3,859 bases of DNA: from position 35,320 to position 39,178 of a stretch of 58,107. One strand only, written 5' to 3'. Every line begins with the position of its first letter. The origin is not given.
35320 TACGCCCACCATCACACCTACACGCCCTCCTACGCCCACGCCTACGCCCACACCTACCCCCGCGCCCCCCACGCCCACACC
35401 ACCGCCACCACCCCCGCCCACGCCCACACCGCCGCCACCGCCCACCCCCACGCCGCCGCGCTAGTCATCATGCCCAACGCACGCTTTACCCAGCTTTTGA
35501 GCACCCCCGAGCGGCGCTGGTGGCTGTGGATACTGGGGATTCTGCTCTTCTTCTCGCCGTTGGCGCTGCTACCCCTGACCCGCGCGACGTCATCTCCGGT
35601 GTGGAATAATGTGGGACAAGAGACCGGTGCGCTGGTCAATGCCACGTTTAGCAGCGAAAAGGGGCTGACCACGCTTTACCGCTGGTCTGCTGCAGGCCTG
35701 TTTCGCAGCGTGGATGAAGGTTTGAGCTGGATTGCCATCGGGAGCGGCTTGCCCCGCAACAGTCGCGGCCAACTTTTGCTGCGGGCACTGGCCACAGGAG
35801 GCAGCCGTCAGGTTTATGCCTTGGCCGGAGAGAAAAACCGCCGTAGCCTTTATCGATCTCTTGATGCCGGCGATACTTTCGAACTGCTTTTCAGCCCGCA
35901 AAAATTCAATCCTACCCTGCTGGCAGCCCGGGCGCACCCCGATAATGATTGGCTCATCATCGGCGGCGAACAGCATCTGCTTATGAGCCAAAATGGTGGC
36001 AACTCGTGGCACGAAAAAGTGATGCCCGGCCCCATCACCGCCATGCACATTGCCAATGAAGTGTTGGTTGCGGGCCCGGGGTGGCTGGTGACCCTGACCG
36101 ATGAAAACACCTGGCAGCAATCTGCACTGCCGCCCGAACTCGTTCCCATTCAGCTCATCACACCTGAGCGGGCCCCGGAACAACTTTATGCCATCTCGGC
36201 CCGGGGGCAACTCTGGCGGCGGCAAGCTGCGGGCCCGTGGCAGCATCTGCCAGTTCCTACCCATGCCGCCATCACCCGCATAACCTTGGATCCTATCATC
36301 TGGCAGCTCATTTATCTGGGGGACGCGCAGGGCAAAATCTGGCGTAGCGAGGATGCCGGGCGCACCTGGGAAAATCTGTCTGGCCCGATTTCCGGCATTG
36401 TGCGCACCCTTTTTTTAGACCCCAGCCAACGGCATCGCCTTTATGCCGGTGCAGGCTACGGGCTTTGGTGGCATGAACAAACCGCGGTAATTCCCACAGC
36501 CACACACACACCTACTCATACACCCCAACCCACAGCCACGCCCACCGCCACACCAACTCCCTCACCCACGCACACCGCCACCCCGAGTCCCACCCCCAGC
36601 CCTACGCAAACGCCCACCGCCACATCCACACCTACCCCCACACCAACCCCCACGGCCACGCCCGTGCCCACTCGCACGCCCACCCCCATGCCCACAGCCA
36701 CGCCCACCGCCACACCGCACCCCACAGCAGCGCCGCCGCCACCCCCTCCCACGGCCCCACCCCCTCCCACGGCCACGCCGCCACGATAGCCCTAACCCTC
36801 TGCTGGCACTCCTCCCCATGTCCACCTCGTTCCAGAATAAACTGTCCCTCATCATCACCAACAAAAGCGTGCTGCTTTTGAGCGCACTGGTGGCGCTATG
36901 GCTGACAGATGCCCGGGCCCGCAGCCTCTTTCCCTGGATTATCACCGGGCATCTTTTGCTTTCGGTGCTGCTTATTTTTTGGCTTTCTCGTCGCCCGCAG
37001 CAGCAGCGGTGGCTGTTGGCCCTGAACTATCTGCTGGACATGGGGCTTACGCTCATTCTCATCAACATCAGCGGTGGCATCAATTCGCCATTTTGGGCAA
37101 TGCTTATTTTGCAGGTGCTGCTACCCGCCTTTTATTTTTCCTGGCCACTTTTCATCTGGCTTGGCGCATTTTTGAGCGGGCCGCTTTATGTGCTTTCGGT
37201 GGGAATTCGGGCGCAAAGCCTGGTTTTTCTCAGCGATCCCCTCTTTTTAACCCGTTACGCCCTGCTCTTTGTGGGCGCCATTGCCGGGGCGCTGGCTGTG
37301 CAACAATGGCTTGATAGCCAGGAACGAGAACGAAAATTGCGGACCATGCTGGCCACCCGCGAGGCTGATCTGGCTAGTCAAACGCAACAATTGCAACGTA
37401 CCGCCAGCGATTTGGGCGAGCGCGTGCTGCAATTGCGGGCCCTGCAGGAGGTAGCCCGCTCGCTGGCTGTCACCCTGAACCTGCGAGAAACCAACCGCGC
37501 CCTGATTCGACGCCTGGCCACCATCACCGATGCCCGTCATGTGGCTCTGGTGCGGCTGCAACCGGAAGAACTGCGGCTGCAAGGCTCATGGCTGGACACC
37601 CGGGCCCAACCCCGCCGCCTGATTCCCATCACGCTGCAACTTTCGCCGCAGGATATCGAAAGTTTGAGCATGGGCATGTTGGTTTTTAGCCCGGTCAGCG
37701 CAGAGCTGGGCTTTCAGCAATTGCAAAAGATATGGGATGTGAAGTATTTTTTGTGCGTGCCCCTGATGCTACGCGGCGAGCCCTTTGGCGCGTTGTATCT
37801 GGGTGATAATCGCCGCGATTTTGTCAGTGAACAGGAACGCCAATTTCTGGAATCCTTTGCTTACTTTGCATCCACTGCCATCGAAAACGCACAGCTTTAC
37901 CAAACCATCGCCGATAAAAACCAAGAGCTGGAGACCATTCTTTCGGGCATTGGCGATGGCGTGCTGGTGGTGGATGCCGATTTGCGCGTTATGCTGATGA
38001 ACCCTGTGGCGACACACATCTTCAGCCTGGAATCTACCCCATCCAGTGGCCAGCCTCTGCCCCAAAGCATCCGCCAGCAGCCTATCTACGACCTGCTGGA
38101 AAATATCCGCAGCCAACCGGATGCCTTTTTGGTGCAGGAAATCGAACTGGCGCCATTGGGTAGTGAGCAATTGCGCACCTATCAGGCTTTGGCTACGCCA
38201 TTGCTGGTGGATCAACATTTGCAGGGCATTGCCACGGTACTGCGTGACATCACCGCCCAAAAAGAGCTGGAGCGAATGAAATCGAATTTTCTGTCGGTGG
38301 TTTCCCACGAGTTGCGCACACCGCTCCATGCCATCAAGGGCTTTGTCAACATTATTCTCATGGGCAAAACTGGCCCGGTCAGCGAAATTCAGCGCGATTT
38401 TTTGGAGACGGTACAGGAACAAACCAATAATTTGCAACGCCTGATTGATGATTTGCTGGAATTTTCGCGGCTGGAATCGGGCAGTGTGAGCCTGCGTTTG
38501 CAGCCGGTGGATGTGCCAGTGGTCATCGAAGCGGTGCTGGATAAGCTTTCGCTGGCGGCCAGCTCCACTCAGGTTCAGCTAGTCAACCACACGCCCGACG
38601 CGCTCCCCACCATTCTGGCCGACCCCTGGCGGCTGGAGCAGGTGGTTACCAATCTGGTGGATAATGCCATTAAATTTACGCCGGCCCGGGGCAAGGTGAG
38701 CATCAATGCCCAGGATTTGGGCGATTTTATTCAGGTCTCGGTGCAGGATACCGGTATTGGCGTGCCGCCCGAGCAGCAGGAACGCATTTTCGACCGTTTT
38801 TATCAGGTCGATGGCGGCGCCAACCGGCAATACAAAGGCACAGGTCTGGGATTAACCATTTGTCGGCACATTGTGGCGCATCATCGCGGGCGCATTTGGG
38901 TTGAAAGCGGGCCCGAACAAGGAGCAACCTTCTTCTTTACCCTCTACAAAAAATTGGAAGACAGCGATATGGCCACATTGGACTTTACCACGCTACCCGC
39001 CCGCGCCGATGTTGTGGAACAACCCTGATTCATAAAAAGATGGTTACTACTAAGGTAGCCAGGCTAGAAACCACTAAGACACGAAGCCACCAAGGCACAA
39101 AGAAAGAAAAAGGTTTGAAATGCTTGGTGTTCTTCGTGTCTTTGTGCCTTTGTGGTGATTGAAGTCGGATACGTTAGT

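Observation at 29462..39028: Candidate undescribed surface-sensing system: Ig-repeat giant + TPR-PT + propeller-PT + GAF/PAS kinase, with an OmpR regulator upstream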

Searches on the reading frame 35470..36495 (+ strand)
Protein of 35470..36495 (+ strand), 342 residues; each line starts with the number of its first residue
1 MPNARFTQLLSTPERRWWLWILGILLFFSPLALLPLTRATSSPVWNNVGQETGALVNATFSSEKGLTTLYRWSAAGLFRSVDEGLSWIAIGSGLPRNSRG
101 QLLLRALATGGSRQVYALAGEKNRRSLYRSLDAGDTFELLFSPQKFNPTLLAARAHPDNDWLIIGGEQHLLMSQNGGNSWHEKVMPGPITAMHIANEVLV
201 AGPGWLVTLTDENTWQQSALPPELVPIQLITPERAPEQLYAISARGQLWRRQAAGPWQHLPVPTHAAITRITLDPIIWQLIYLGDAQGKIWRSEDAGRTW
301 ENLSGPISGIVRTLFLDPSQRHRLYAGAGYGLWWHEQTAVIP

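Call 22: search_protein_families(library=pfam, proteins=[window:35470-36495:+], max_evalue=10)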
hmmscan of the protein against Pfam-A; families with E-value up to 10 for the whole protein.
seq(342 aa): 5 families
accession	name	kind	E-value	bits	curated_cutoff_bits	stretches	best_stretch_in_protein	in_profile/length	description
PF15902.12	Sortilin-Vps10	-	1.3e-08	34.5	33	2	77-182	3-111/446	Sortilin, neurotensin receptor 3,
PF02012.26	BNR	-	8.5e-06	25.4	27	1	291-301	1-11/12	BNR/Asp-box repeat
PF14870.12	PSII_BNR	-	0.0019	18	27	1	150-185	236-271/303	Photosynthesis system II assembly factor YCF48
PF15899.11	BNR_6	-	0.013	16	27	1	290-302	1-13/14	BNR-Asp box repeat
PF19755.4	DUF6242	-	0.33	11.2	29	1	238-300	154-217/217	Domain of unknown function (DUF6242)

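Call 26: find_homologous_proteins(query=window:35470-36495:+)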
Query seq(342 aa) (342 aa): 122 proteins with E <= 0.001 among 8000 candidates; the best 120 are listed.
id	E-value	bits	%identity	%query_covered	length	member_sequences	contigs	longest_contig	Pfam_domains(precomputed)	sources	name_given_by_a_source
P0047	5.7e-149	514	67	98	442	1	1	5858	PF15902.13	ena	-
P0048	2.9e-144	499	63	97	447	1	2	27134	PF15902.13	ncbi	-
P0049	6.7e-133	461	58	99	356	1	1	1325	PF15902.13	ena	-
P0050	5.4e-126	439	66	84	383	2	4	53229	PF15902.13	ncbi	-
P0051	7.2e-125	435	57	96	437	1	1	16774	PF15902.13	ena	-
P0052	2.2e-118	414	63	84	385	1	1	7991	PF15902.13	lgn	-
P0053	2.3e-91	325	47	99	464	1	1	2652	PF15902.13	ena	-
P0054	1.4e-90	322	48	94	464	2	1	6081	PF15902.13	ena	-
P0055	2.7e-89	318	48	91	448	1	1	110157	PF15902.13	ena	-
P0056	9.9e-89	316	46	95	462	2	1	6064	PF25852.1,PF15902.13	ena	-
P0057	4.0e-88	314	47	96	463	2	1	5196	PF25852.1,PF15902.13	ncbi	-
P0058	4.4e-73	265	41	95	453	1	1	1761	PF02012.27,PF15902.13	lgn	-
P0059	3.7e-65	239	40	90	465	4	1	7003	PF02012.27,PF15902.13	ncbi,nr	ncbi:MAG: hypothetical protein N2383_11810, partial [Caldilineales bacterium]|nr:hypothetical protei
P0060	1.2e-15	76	30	32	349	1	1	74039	PF15899.12,PF25852.1,PF14870.13,PF02012.27,PF15902.13,PF13088.13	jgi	jgi:photosystem II stability/assembly factor-like uncharacterized protein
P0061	1.3e-14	72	35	26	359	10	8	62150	PF15899.12,PF25852.1,PF14870.13,PF15902.13,PF13088.13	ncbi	ncbi:MAG: WD40/YVTN/BNR-like repeat-containing protein [Burkholderiales bacterium]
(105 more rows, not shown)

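Call 35: predict_structure(alignment_id=A2)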
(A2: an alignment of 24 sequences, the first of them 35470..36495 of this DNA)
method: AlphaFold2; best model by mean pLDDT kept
length: 342 residues; sequences in the alignment: 24
mean_pLDDT: 88.7   pTM: 0.82
mean pLDDT of the five models: 88.7, 88.4, 88.2, 88.2, 87.4
residues with pLDDT >= 90: 236; 70-90: 72; 50-70: 14; < 50: 20
segments of 3 or more residues with pLDDT < 50: 1-11, 34-42
pLDDT, mean of each block of 10 residues (from residue 1): 43 68 76 47 71 86 84 95 90 97 96 95 96 97 96 92 97 95 98 95 97 92 97 93 98 94 95 92 96 95 89 87 90 88 70
secondary structure, 60 per line:
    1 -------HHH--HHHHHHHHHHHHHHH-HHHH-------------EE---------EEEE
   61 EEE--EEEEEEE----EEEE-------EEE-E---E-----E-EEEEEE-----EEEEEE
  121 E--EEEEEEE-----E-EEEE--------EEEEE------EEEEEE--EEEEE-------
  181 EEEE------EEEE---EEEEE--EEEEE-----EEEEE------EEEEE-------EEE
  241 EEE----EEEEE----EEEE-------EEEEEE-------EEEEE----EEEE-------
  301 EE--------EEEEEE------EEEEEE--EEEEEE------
elements in order: H13-27 H29-32 E57-63 E66-72 E77-80 E88-90 E104-109 E115-121 E124-130 E138-141 E150-154 E161-166 E169-173 E181-184 E191-194 E198-202 E205-209 E215-219 E226-230 E238-243 E248-252 E257-260 E268-273 E281-285 E290-293 E311-316 E323-328 E331-336

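Call 38: fold_search(model_id=the predicted structure, library=pdb)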
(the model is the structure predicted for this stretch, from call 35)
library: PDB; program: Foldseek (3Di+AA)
matches with E <= 10: 1966; with E <= 0.001: 1781
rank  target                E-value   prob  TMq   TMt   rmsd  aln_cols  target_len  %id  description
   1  5oj3_A                4.5e-13  1.00  0.64  0.68   4.2       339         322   13  YCF48 from Cyanidioschyzon merolae (released 2018-08-08)
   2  2cn3_A                1.8e-12  1.00  0.65  0.33   7.5       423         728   17  Crystal Structures of Clostridium thermocellum Xyloglucanase (released 2006-05-22)
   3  5ojr_C                3.0e-12  1.00  0.64  0.72   3.9       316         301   12  YCF48 bound to D1 peptide (released 2018-08-08)
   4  2cn2_A                3.0e-12  1.00  0.66  0.34   7.1       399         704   18  Crystal Structures of Clostridium thermocellum Xyloglucanase (released 2006-05-22)
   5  5ojp_A                3.8e-12  1.00  0.66  0.72   3.9       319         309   12  YCF48 bound to D1 peptide (released 2018-08-08)
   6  5oj3_B                5.7e-12  1.00  0.66  0.69   4.0       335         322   13  YCF48 from Cyanidioschyzon merolae (released 2018-08-08)
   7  5ojr_D                5.7e-12  1.00  0.65  0.72   4.0       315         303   12  YCF48 bound to D1 peptide (released 2018-08-08)
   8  6p2m_A                6.6e-12  1.00  0.68  0.36   6.1       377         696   18  Crystal structure of the Caldicellulosiruptor lactoaceticus GH74 (ClGH74a) enzyme in complex with LLG xyloglucan (released 2019-07-31)
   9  5oj5_A                2.3e-11  1.00  0.65  0.71   3.7       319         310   12  YCF48 bound to D1 peptide (released 2018-08-08)
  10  6p2l_A                3.0e-11  1.00  0.68  0.36   5.3       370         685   18  Crystal structure of Niastella koreensis GH74 (NkGH74) enzyme (released 2019-07-31)
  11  5ojp_B                3.6e-11  1.00  0.66  0.74   3.7       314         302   12  YCF48 bound to D1 peptide (released 2018-08-08)
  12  2xbg                  3.6e-11  1.00  0.64  0.70   4.1       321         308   12  Crystal Structure of YCF48 from Thermosynechococcus elongatus (released 2011-04-13)
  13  8am5_S                3.8e-11  1.00  0.64  0.71   4.1       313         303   15  RCII/PSI complex, class 3 (released 2023-08-16)
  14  5ojp_C                4.4e-11  1.00  0.66  0.74   3.8       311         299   12  YCF48 bound to D1 peptide (released 2018-08-08)
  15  8x7v_C                5.7e-11  1.00  0.66  0.65   5.5       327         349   12  Structure of human SCMC ternary complex (released 2024-10-09)
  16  5ojr_A                6.3e-11  1.00  0.65  0.71   3.8       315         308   12  YCF48 bound to D1 peptide (released 2018-08-08)
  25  5ojr_B                3.6e-10  1.00  0.65  0.71   3.9       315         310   12  YCF48 bound to D1 peptide (released 2018-08-08)
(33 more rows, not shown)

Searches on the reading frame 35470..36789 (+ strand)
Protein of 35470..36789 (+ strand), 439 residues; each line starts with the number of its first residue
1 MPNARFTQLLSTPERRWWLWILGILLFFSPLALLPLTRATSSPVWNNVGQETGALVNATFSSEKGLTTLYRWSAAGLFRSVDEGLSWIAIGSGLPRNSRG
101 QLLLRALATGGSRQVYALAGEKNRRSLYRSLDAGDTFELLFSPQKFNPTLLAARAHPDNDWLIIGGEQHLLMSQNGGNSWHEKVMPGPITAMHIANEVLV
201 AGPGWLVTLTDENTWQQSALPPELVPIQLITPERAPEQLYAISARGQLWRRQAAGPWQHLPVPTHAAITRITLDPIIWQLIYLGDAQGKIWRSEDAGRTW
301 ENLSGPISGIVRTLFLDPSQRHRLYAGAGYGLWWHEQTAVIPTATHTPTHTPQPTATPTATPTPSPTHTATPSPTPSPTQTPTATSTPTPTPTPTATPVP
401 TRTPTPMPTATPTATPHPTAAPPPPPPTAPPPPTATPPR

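Call 4: search_protein_families(library=pfam, proteins=[window:35470-36789:+], max_evalue=0.01)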
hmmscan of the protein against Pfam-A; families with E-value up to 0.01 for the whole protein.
window:35470-36789:+ (439 aa): 3 families
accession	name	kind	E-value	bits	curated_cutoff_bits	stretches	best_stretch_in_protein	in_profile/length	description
PF15902.12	Sortilin-Vps10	-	2.9e-08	33.4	33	1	77-182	3-111/446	Sortilin, neurotensin receptor 3,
PF02012.26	BNR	-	3.1e-05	23.7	27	0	291-301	1-11/12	BNR/Asp-box repeat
PF14870.12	PSII_BNR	-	0.0024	17.6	27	0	150-185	236-271/303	Photosynthesis system II assembly factor YCF48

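Call 5: search_protein_families(library=ncbifam, proteins=[window:35470-36789:+], max_evalue=0.01)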
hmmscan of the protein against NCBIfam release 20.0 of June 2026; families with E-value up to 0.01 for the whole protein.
window:35470-36789:+ (439 aa): 2 families
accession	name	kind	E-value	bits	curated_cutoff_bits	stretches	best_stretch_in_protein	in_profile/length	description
NF045728.1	glycosyl_F510_1955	equivalog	4.8e-15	55.5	175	2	75-201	72-191/246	F510_1955 family glycosylhydrolase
NF010237.0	PRK13684.1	equivalog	0.0039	16.2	326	0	155-183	267-295/334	photosynthesis system II assembly factor Ycf48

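Call 89: search_protein_families(library=padloc, proteins=[window:35470-36789:+], max_evalue=0.001)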
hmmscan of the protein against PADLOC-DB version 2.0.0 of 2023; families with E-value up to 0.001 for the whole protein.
window:35470-36789:+ (439 aa): 0 families

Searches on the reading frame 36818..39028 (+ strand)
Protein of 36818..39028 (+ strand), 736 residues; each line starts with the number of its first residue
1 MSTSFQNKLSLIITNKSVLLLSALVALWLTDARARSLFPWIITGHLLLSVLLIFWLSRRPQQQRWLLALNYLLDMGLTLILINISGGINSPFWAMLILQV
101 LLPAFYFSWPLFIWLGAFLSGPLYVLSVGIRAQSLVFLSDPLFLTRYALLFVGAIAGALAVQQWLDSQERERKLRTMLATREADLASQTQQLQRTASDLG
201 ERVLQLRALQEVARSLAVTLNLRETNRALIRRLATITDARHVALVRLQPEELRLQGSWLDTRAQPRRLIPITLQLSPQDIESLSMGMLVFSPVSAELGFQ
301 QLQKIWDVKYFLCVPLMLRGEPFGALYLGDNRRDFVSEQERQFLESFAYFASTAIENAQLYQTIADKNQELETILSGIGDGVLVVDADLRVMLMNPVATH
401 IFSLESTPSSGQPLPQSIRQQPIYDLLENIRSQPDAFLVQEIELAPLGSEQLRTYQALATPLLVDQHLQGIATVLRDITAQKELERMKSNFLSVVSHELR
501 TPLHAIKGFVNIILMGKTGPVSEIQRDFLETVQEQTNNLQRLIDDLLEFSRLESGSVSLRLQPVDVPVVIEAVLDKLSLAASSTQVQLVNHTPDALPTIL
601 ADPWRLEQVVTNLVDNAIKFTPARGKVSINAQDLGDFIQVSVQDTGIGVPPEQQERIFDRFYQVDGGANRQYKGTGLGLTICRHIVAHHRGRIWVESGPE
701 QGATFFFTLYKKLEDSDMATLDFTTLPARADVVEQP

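Call 4: search_protein_families(library=pfam, proteins=[window:36818-39028:+], max_evalue=0.01)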
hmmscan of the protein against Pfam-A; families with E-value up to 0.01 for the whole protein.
window:36818-39028:+ (736 aa): 8 families
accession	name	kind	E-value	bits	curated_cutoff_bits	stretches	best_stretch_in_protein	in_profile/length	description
PF02518.31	HATPase_c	-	7.9e-33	113.7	26.4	1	602-709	2-107/111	Histidine kinase-, DNA gyrase B-, and HSP90-like ATPase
PF00512.31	HisKA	-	9.1e-21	74.1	26.9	1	487-555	1-66/66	His Kinase A (phospho-acceptor) domain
PF01590.32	GAF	-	1.1e-10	42.6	22.4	1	222-355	2-133/133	GAF domain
PF13185.12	GAF_2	-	1.4e-10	42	28.6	1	297-356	76-136/136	GAF domain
PF13492.12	GAF_3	-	5.9e-08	33.6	27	1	228-357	8-129/129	GAF domain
PF08448.16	PAS_4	-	1.3e-07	32.3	23.1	1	377-482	3-109/110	PAS fold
PF00989.32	PAS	-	1.2e-05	25.7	22.6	1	370-428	2-63/113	PAS fold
PF13870.11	CCDC113_CCDC96_CC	-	0.0074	16.5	31.6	0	350-376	44-70/177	CCDC113/CCDC96, coiled-coil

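Call 5: search_protein_families(library=ncbifam, proteins=[window:36818-39028:+], max_evalue=0.01)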
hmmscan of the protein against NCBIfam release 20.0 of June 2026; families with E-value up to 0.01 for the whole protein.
window:36818-39028:+ (736 aa): 84 families (the best 25 are shown)
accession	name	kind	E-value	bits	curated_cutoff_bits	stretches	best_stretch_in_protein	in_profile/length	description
NF046044.1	PnpS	equivalog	2.4e-88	296.8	400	1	351-709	37-389/390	two-component system histidine kinase PnpS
TIGR02966.1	phoR_proteo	equivalog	3.4e-76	256.4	334.2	1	367-708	4-332/333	phosphate regulon sensor histidine kinase PhoR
NF033092.0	HK_WalK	equivalog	3.5e-76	257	725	1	356-709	247-592/594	cell wall metabolism sensor histidine kinase WalK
NF045911.1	TCSHisKinNblS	equivalog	3.6e-67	227.1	1000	1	357-709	254-618/621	two-component system sensor histidine kinase NblS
NF008468.0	PRK11360.1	equivalog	4e-58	197.2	646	1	359-712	258-609/616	two-component system sensor histidine kinase AtoS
TIGR02956.1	TMAO_torS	equivalog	6.1e-57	193.4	676.5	1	484-710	460-681/967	TMAO reductase system sensor histidine kinase/response regulator TorS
NF008318.0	PRK11107.1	equivalog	1.1e-56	192.5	890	1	482-718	287-525/920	two-component sensor histidine kinase BarA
NF047874.1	MASE3_PAS_HK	subfamily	9.1e-54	183.3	560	1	357-719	253-633/655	MASE3 domain-containing sensor histidine kinase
NF006800.0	PRK09303.1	equivalog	6.2e-53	180.1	342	1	486-709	149-375/383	histidine kinase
NF041735.1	hist_kin_RppB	equivalog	2.9e-52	178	400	1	490-709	218-437/438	two-component system sensor histidine kinase RppB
NF033093.1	HK_VicK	exception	2.3e-51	174.9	680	1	364-709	89-433/448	cell wall metabolism sensor histidine kinase VicK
NF040691.1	MtrAB_MtrB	equivalog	1.8e-49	169.1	450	1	475-714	258-495/507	MtrAB system histidine kinase MtrB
NF008235.0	PRK11006.1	equivalog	1.1e-47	163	390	1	379-713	108-425/431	phosphate regulon sensor histidine kinase PhoR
NF045901.1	HisKinLetSLeg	equivalog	2e-47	161.7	1650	1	481-709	286-516/906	two-component system sensor histidine kinase LetS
NF038297.2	hybrid_HK_HrmK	equivalog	8.3e-47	160.1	725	1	482-711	226-457/607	hybrid histidine kinase/response regulator HrmK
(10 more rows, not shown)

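Call 89: search_protein_families(library=padloc, proteins=[window:36818-39028:+], max_evalue=0.001)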
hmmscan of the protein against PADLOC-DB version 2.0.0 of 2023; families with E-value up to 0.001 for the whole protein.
window:36818-39028:+ (736 aa): 1 family
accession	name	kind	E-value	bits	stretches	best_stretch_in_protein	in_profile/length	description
PDLC04647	PDC-M43B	-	9.1e-08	29.5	1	613-701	235-323/347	-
